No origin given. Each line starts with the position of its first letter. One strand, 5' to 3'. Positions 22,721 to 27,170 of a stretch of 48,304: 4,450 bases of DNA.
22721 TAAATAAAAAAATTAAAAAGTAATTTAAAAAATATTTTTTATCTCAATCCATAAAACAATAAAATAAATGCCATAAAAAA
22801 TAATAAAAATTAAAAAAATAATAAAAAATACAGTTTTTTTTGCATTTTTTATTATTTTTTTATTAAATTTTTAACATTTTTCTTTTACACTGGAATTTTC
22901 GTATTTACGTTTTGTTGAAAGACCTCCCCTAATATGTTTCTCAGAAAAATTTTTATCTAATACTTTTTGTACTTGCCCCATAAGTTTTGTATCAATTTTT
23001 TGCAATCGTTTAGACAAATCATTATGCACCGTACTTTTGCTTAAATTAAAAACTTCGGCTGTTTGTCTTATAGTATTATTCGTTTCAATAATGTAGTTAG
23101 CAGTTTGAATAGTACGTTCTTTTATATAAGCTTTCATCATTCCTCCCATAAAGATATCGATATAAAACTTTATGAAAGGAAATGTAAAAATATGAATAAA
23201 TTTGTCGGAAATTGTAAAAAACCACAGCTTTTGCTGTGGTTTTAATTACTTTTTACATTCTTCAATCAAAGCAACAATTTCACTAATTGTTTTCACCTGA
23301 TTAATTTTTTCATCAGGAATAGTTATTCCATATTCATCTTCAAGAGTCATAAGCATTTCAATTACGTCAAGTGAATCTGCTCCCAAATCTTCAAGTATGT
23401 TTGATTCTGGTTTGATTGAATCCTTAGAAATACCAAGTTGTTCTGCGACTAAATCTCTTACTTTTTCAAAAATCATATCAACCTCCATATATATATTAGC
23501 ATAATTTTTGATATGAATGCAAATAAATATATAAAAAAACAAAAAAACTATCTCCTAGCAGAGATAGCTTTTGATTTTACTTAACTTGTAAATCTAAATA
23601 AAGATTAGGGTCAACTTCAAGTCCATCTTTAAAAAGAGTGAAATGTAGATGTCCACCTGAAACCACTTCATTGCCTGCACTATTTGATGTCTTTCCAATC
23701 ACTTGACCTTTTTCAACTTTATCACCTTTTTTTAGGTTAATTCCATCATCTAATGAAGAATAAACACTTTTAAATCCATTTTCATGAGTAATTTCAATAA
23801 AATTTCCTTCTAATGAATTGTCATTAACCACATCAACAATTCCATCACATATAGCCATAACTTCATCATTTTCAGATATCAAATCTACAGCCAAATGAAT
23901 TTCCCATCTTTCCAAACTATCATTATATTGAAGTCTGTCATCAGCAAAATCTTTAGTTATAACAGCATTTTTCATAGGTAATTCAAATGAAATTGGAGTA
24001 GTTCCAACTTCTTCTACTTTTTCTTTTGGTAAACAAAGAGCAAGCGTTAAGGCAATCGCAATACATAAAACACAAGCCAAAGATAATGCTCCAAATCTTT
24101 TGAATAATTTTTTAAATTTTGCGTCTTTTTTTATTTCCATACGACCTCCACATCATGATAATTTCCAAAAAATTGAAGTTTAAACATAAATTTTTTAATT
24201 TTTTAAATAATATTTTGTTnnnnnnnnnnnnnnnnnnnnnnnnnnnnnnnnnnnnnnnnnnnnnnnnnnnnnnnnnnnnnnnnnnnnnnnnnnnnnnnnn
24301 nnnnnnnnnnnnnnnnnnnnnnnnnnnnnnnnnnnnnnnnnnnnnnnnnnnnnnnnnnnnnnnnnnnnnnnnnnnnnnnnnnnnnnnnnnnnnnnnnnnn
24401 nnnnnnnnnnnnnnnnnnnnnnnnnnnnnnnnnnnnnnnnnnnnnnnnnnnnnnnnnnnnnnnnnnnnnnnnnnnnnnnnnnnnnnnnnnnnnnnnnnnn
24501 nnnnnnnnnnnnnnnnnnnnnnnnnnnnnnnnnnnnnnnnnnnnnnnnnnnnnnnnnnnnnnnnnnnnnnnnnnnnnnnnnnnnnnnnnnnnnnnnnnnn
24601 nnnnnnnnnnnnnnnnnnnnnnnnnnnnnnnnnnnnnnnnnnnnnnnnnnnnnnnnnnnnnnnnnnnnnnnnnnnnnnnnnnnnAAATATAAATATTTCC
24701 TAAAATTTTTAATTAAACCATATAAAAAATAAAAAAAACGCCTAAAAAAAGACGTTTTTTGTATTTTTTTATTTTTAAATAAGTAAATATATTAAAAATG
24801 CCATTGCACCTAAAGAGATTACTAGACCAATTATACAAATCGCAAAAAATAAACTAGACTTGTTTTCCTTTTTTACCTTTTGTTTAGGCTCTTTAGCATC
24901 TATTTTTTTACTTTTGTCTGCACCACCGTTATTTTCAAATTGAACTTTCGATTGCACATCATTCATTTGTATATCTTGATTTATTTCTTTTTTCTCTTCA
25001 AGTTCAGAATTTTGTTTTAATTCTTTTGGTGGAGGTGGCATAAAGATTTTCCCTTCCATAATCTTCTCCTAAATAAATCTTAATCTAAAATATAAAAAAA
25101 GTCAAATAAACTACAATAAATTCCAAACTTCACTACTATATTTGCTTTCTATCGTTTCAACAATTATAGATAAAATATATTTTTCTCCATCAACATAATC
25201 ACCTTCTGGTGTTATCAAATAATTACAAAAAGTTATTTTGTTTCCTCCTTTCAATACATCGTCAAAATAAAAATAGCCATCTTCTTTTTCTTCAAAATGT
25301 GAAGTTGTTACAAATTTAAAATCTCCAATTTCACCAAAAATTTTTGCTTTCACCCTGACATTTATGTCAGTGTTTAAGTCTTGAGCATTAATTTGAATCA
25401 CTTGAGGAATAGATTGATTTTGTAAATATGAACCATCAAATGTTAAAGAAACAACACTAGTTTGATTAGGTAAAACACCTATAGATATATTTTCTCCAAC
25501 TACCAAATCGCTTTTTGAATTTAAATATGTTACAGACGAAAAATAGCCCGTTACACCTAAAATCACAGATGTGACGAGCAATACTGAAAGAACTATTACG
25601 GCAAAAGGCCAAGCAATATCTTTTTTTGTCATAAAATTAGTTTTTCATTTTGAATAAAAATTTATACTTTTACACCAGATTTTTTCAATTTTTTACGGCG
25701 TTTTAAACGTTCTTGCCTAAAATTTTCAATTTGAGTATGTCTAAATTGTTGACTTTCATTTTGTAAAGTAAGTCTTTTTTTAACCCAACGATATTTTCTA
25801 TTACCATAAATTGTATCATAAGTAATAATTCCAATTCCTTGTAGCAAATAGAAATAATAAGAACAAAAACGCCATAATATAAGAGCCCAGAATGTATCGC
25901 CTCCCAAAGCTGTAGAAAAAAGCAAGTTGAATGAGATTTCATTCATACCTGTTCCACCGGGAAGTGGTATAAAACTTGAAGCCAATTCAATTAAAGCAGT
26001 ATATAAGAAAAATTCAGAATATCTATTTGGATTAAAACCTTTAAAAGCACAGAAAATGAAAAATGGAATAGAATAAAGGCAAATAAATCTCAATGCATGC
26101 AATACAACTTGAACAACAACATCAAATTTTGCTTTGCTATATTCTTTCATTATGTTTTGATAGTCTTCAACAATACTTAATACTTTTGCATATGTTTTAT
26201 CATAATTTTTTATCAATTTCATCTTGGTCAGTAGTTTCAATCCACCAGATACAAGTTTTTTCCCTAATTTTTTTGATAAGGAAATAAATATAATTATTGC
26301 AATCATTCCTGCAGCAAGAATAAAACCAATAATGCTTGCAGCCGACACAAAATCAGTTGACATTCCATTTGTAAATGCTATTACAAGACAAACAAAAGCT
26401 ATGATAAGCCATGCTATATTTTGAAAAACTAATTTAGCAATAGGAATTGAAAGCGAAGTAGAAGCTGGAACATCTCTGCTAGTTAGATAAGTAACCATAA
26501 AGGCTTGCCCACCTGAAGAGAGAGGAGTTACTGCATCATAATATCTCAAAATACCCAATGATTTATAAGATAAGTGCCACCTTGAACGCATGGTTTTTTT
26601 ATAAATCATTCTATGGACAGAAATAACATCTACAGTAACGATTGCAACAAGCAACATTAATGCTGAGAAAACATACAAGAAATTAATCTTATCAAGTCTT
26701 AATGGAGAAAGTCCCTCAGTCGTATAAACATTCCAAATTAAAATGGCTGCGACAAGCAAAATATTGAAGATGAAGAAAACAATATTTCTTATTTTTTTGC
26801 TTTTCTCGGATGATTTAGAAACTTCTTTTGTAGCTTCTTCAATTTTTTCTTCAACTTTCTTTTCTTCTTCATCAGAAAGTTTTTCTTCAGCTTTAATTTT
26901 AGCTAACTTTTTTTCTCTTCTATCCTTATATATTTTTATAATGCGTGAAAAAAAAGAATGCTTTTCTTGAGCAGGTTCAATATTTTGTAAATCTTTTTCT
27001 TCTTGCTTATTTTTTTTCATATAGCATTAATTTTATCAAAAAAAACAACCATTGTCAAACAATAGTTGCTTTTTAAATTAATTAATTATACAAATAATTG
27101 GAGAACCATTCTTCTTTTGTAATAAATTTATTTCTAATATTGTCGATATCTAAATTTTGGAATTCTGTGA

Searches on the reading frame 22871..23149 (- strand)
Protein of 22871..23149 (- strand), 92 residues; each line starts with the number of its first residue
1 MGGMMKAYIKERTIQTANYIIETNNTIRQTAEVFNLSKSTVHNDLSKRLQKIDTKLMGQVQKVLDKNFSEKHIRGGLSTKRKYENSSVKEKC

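Call 125: search_protein_families(library=pfam, proteins=[window:22871-23149:-], max_evalue=0.01)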
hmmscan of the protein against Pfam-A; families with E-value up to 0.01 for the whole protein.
window:22871-23149:- (92 aa): 1 family
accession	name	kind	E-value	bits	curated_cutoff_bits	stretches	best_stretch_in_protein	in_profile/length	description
PF12116.14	SpoIIID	-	1e-32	112.5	27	1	6-85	1-80/82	Stage III sporulation protein D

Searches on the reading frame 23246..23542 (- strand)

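Call 125: search_protein_families(library=pfam, proteins=[window:23246-23542:-], max_evalue=0.01)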
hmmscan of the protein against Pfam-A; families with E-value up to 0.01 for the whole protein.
window:23246-23542:- (98 aa): 3 families
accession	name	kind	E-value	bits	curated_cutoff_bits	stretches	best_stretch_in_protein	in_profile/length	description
PF00550.31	PP-binding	-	4.9e-18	65.6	20.8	1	26-93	1-67/67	Phosphopantetheine attachment site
PF23297.2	ACP_SdgA_C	-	5.6e-05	23.6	27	1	23-95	10-81/95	Highly reducing polyketide synthase sdgA, C-terminal ACP domain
PF14573.12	PP-binding_2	-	0.00069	20.2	32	1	51-93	42-84/96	Acyl-carrier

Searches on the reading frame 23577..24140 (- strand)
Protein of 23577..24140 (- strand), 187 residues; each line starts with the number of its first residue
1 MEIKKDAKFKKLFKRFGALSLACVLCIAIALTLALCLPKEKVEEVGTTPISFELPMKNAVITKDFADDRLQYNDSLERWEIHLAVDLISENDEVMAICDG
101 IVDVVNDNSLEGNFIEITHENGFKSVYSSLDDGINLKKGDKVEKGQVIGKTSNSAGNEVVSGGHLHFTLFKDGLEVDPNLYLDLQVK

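Call 13: search_protein_families(library=pfam, proteins=[window:23577-24140:-], max_evalue=0.001)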
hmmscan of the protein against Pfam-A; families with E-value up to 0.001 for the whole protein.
window:23577-24140:- (187 aa): 1 family
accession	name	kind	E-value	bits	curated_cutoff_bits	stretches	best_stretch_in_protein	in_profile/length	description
PF01551.29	Peptidase_M23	-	9.7e-20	71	28.7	1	82-178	3-96/96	Peptidase family M23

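Call 37: find_related_loci(query=window:23577-24140:-, collection=genome_contigs, flank=10000)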
Query window:23577-24140:- (187 aa) in genome_contigs; peptide patterns used: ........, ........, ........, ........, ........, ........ (x = any residue, [..] = any of these).
315 stretches matched a pattern; 32 encode a relative of the query (tblastn E <= 1e-3); 32 distinct loci.
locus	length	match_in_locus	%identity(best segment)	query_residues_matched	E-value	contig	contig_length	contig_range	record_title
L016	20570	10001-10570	62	1-187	9e-78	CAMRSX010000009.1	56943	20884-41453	MAG TPA_asm: uncultured Clostridia bacterium isolate SRR13573579_bin.28_metawrap_v1.3_MAG genome assembly, contig: NODE.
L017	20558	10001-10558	62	1-187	1e-74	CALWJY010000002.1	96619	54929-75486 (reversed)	MAG: uncultured Clostridia bacterium isolate E14__bin180 genome assembly, contig: E14__k127_559536, whole genome shotgun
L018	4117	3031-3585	61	1-187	5e-73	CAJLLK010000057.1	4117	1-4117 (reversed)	MAG TPA_asm: uncultured Catabacter sp. isolate ERR321592-bin.10 genome assembly, contig: NODE_4716_length_4117_cov_3.908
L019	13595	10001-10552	60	1-185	2e-70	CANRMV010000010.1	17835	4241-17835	MAG: uncultured Clostridia bacterium isolate Lapin-022__bin1 genome assembly, contig: Lapin-022__NODE_3087_length_17835_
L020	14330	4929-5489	52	1-187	3e-61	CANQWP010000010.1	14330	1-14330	MAG: uncultured Clostridia bacterium isolate Lapin-023__bin46 genome assembly, contig: Lapin-023__NODE_5516_length_14330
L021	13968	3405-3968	52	1-187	2e-60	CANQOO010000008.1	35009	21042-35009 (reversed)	MAG: uncultured Clostridia bacterium isolate Lapin-032__bin69 genome assembly, contig: Lapin-032__NODE_1989_length_35009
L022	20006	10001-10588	46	1-187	3e-50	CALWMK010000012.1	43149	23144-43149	MAG: uncultured Clostridia bacterium isolate BRZ_EB__bin51 genome assembly, contig: BRZ_EB__NODE_848_length_43149_cov_8.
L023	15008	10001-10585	42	1-184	2e-45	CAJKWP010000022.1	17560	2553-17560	MAG TPA_asm: uncultured Catabacter sp. isolate ERR321643-bin.22 genome assembly, contig: NODE_2103_length_17560_cov_5.07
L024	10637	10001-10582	44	3-187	1e-47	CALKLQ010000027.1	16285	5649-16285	MAG TPA_asm: uncultured Clostridia bacterium isolate ERR911987_bin.81_CONCOCT_v1.1_MAG genome assembly, contig: ERZ82470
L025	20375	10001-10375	37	45-182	1e-20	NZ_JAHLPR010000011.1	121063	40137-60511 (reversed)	Paenibacillus sp. MSJ-34 M-34_ctg0011, whole genome shotgun sequence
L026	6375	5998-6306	36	73-178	6e-16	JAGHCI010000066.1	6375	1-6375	MAG: Candidatus Aerophobetes bacterium isolate AUK278 PB_MBMC_232_c_000000000100, whole genome shotgun sequence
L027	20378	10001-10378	32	51-182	5e-15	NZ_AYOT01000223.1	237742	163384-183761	Borrelia persica No12 Bp4918, whole genome shotgun sequence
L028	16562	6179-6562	35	54-183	2e-14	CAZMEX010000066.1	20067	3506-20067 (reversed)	MAG TPA_asm: uncultured Desulfobacterales bacterium isolate binchicken_co67_280 genome assembly, contig: NODE_2688_lengt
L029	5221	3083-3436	36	82-183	1e-13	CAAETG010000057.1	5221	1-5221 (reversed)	MAG TPA_asm: Bacilli bacterium, isolate HGM10802, WGS project CAAETG010000000 data, contig: ERS608568_37_k95_19426, whol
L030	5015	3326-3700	26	52-182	3e-13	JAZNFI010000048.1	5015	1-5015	MAG: Candidatus Flemingiibacterium sp. isolate T1900044714_TS20190180.MAGScoT_cleanbin_000063 SGB_1862_k141_360503, whol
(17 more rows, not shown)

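Call 50: find_related_loci(query=A1, collection=genome_contigs, flank=10000)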
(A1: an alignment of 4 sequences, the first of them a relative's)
Query A1 (254 aa) in genome_contigs; peptide patterns used: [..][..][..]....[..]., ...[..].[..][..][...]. (x = any residue, [..] = any of these).
121 stretches matched a pattern; 16 encode a relative of the query (tblastn E <= 1e-3); 15 distinct loci.
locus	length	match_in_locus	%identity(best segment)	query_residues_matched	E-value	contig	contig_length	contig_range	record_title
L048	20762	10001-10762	100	1-254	1e-168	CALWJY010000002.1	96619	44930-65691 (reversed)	MAG: uncultured Clostridia bacterium isolate E14__bin180 genome assembly, contig: E14__k127_559536, whole genome shotgun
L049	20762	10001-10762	69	1-254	6e-106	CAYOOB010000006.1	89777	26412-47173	MAG TPA_asm: uncultured Lachnospiraceae bacterium isolate SRP141132_co3_356 genome assembly, contig: NODE_76_length_8977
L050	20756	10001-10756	54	1-254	2e-81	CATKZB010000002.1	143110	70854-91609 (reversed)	MAG TPA_asm: uncultured Christensenella sp. isolate MGG06840_1680015412 genome assembly, contig: ERR3199580_175, whole g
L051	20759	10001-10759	51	2-254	1e-79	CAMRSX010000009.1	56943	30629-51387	MAG TPA_asm: uncultured Clostridia bacterium isolate SRR13573579_bin.28_metawrap_v1.3_MAG genome assembly, contig: NODE.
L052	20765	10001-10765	56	2-254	3e-78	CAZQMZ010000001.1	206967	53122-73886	MAG TPA_asm: uncultured Lachnospiraceae bacterium isolate SRP141132_co6_281 genome assembly, contig: NODE_9_length_20696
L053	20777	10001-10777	52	1-254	2e-77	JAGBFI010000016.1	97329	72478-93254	MAG: Clostridia bacterium isolate RGIG9067 Water_deer_Rectum.Co__c441456, whole genome shotgun sequence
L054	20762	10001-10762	49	6-254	8e-73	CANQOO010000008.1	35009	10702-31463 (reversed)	MAG: uncultured Clostridia bacterium isolate Lapin-032__bin69 genome assembly, contig: Lapin-032__NODE_1989_length_35009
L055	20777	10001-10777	52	1-254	6e-71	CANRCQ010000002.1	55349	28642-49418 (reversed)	MAG: uncultured Clostridia bacterium isolate Lapin-027__bin73 genome assembly, contig: Lapin-027__NODE_420_length_55349_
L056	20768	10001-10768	50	1-254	5e-68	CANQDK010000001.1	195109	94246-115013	MAG: uncultured Clostridia bacterium isolate Lapin-005__bin60 genome assembly, contig: Lapin-005__NODE_26_length_195109_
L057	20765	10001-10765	47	1-254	6e-68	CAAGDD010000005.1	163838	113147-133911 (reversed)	MAG TPA_asm: Clostridia bacterium, isolate HGM11351, WGS project CAAGDD010000000 data, contig: SRS476144_122_k119_215583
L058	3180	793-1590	46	2-254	3e-64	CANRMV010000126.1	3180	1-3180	MAG: uncultured Clostridia bacterium isolate Lapin-022__bin1 genome assembly, contig: Lapin-022__NODE_30611_length_3180_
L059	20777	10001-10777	54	1-254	1e-76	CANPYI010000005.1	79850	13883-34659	MAG: uncultured Clostridia bacterium isolate Lapin-004__bin41 genome assembly, contig: Lapin-004__NODE_307_length_79850_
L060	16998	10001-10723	37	6-254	1e-31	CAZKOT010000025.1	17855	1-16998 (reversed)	MAG TPA_asm: uncultured Christensenella sp. isolate SRP192927_co6_640 genome assembly, contig: NODE_7066_length_17855_co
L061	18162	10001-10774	54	1-254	1e-78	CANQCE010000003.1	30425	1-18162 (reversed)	MAG: uncultured Clostridia bacterium isolate Lapin-004__bin45 genome assembly, contig: Lapin-004__NODE_1760_length_30425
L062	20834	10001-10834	23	1-254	9e-6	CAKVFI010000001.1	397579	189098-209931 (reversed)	MAG: uncultured Clostridia bacterium isolate REFINED_METABAT215_TOP10_CONTIGS_1500_ASSEMBLY_K77_MERGED__Hadza_MoBio_hadz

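Call 106: search_protein_families(library=pfam, proteins=[L060:2432-14812:+, L062:1667-12577:+], max_evalue=0.01)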
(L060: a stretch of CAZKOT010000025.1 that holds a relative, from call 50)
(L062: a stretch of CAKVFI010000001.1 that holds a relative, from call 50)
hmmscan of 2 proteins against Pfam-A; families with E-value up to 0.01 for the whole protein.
L060:2432-14812:+ (4127 aa): 0 families

L062:1667-12577:+ (3637 aa): 1 family
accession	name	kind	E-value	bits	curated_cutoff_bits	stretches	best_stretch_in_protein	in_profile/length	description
PF07581.17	Glug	-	0.0042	17.8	20.5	0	1533-1553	2-23/28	The GLUG motif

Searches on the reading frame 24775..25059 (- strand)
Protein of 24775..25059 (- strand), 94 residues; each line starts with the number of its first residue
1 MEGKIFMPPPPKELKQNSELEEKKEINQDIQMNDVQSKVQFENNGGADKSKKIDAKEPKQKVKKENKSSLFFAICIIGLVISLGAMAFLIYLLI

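Call 125: search_protein_families(library=pfam, proteins=[window:24775-25059:-], max_evalue=0.01)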
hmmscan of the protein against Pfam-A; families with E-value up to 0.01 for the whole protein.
window:24775-25059:- (94 aa): 1 family
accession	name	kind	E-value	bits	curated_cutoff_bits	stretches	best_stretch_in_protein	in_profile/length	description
PF15145.11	DUF4577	-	0.00066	20.1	27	1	32-94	25-86/128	Domain of unknown function (DUF4577)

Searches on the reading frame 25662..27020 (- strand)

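Call 13: search_protein_families(library=pfam, proteins=[window:25662-27020:-], max_evalue=0.001)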
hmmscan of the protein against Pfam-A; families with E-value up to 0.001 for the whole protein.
window:25662-27020:- (452 aa): 1 family
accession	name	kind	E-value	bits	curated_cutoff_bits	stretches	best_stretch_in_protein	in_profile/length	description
PF03706.18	LPG_synthase_TM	-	1.7e-18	67.6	33.4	1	88-395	5-302/302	Lysylphosphatidylglycerol synthase TM region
